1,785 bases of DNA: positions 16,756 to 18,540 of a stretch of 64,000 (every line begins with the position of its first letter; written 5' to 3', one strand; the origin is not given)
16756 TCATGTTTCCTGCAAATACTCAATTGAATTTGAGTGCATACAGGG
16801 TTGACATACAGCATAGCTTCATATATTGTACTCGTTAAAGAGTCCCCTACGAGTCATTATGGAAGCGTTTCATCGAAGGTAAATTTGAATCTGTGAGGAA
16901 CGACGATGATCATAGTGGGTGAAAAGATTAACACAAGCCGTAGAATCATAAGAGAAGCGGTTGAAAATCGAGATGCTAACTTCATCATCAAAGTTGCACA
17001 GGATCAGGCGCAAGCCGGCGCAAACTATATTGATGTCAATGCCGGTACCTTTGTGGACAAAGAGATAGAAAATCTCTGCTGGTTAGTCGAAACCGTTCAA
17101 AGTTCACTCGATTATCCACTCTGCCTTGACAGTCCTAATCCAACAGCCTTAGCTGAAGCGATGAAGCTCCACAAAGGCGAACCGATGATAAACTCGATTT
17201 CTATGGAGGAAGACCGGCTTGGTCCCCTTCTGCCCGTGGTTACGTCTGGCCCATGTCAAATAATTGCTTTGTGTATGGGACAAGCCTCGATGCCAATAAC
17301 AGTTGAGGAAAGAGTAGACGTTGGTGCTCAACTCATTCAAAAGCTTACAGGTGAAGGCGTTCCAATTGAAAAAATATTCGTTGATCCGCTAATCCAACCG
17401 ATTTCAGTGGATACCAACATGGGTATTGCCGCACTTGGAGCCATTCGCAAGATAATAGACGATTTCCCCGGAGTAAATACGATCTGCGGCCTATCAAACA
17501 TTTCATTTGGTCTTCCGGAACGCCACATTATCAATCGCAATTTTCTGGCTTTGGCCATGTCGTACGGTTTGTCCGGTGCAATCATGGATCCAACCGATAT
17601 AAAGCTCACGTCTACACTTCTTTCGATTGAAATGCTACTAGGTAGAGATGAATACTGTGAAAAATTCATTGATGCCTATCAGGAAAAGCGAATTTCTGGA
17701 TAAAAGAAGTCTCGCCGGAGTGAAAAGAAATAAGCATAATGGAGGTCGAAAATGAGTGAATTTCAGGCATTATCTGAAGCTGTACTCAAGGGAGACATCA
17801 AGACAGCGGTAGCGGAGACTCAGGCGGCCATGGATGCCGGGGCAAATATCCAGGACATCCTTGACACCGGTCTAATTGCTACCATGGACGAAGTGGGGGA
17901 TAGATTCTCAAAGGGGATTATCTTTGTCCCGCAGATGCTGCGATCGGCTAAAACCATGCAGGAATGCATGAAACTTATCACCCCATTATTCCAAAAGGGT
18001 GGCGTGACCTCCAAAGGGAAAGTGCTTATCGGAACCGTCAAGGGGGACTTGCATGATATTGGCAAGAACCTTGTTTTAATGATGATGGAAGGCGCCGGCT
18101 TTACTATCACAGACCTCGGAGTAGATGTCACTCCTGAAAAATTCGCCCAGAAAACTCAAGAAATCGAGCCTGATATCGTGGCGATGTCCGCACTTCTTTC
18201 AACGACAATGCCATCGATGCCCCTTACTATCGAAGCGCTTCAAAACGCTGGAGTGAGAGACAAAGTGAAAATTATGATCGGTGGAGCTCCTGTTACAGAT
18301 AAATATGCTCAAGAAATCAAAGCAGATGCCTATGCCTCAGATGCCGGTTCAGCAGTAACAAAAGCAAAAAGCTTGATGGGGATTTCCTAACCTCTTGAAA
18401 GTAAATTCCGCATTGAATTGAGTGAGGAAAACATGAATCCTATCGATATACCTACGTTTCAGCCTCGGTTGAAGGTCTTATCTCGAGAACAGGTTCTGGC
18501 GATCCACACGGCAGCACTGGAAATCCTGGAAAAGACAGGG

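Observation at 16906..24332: Second methyl-transfer operon carrying two tandem MttB-superfamily paralogs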

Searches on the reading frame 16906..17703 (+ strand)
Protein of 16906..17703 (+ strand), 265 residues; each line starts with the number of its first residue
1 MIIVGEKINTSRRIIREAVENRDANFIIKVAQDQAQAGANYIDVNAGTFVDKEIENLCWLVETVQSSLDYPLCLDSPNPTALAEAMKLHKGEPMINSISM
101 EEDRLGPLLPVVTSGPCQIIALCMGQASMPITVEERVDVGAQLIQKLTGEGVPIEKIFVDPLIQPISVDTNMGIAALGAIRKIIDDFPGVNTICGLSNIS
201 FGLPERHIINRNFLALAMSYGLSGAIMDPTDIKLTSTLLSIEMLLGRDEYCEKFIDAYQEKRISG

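Call 3: search_protein_families(library=pfam, proteins=[window:16906-17703:+])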
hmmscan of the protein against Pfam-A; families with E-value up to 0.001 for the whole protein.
window:16906-17703:+ (265 aa): 1 family
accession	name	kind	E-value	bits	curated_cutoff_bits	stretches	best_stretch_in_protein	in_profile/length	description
PF00809.28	Pterin_bind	-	6.9e-18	65.6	25.5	1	20-226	16-242/244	Pterin binding enzyme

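Call 6: search_protein_families(library=ncbifam, proteins=[window:16906-17703:+])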
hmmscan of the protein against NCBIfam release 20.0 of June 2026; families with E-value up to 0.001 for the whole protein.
window:16906-17703:+ (265 aa): 5 families
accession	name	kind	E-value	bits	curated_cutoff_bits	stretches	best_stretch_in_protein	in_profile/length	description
NF005719.0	PRK07535.1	domain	4.9e-96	321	259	1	1-263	1-263/268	methyltetrahydrofolate:corrinoid/iron-sulfur protein methyltransferase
NF040758.1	CODH_ACS_meth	exception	2.1e-40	138.7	370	1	2-256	5-260/261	carbon monoxide dehydrogenase/acetyl-CoA synthase methytransferase subunit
TIGR02082.1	metH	equivalog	2.8e-27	94.8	1010.85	1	2-236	344-593/1182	methionine synthase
NF007024.0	PRK09490.1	equivalog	6.3e-13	47.4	1497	1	2-233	361-607/1234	methionine synthase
TIGR00284.1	TIGR00284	hypoth_equivalog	1.1e-06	27.4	256.65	1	13-169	153-295/497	dihydropteroate synthase-like protein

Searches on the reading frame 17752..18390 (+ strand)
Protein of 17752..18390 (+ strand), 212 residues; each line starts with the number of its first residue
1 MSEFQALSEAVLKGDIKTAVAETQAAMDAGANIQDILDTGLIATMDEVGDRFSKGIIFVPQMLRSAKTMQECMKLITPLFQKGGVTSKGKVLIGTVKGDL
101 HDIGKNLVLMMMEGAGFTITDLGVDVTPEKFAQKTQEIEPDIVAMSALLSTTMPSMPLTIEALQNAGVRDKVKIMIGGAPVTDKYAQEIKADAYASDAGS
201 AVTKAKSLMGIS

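Call 3: search_protein_families(library=pfam, proteins=[window:17752-18390:+])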
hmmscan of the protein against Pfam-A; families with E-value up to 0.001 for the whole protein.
window:17752-18390:+ (212 aa): 2 families
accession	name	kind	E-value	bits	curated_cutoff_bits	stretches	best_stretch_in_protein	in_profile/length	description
PF02310.24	B12-binding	-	4.4e-26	91.5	32.1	1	89-198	1-116/121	B12 binding domain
PF02607.22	B12-binding_2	-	1.5e-19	70.4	23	1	5-75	3-72/74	B12 binding domain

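Call 6: search_protein_families(library=ncbifam, proteins=[window:17752-18390:+])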
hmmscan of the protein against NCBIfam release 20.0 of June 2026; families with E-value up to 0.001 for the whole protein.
window:17752-18390:+ (212 aa): 15 families
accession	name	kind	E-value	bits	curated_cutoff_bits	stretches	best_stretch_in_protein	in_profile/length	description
NF047996.1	corrin_MtgC_2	exception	7.5e-59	198.7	370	1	8-209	9-210/212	glycine betaine-specific corrinoid protein MtgC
TIGR02370.1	pyl_corrinoid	subfamily_domain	3.9e-54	183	215.3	1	7-201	2-197/197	methyltransferase cognate corrinoid protein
NF041607.1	dimeth_corrin_MtbC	equivalog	4.1e-51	173.4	350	1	9-208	3-202/203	dimethylamine corrinoid protein MtbC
NF047995.1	corrinoid_MtgC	exception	1.1e-50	172.1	310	1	4-209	5-213/215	glycine betaine-specific corrinoid protein MtgC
TIGR02082.1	metH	equivalog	2.8e-39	134.5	1010.85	1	5-209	648-858/1182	methionine synthase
NF040669.1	MtaC2_Meth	equivalog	3.5e-36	124.9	450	1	4-203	43-240/267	methanol--corrinoid protein MtaC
NF007024.0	PRK09490.1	equivalog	1.5e-32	112.4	1497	1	6-198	664-865/1234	methionine synthase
NF040655.1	MtaC_Meth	equivalog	8.6e-30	103.6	420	1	5-207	37-236/253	methanol--corrinoid protein MtaC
NF002612.0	PRK02261.1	equivalog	2.7e-10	39.9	110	1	88-184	3-98/148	methylaspartate mutase subunit S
NF052513.1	TransRegCarH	equivalog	2.1e-09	37.1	400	1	5-191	85-261/274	HTH-type transcriptional repressor CarH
TIGR00640.1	acid_CoA_mut_C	subfamily_domain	3e-09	36.9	57.45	1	88-183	2-96/132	methylmalonyl-CoA mutase C-terminal domain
NF006944.0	PRK09426.1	equivalog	9.8e-08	30.4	876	1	61-187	560-687/721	methylmalonyl-CoA mutase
TIGR01501.1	MthylAspMutase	equivalog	1.4e-07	31.4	135.8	1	90-182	3-94/134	methylaspartate mutase subunit S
NF040743.1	ornith_mutase_E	equivalog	2.5e-06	25.8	800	1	90-194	597-708/730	D-ornithine 4,5-aminomutase subunit OraE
NF052385.1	Lys_5_6_beta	equivalog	2.3e-05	24.2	280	1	117-196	139-221/241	lysine 5,6-aminomutase subunit beta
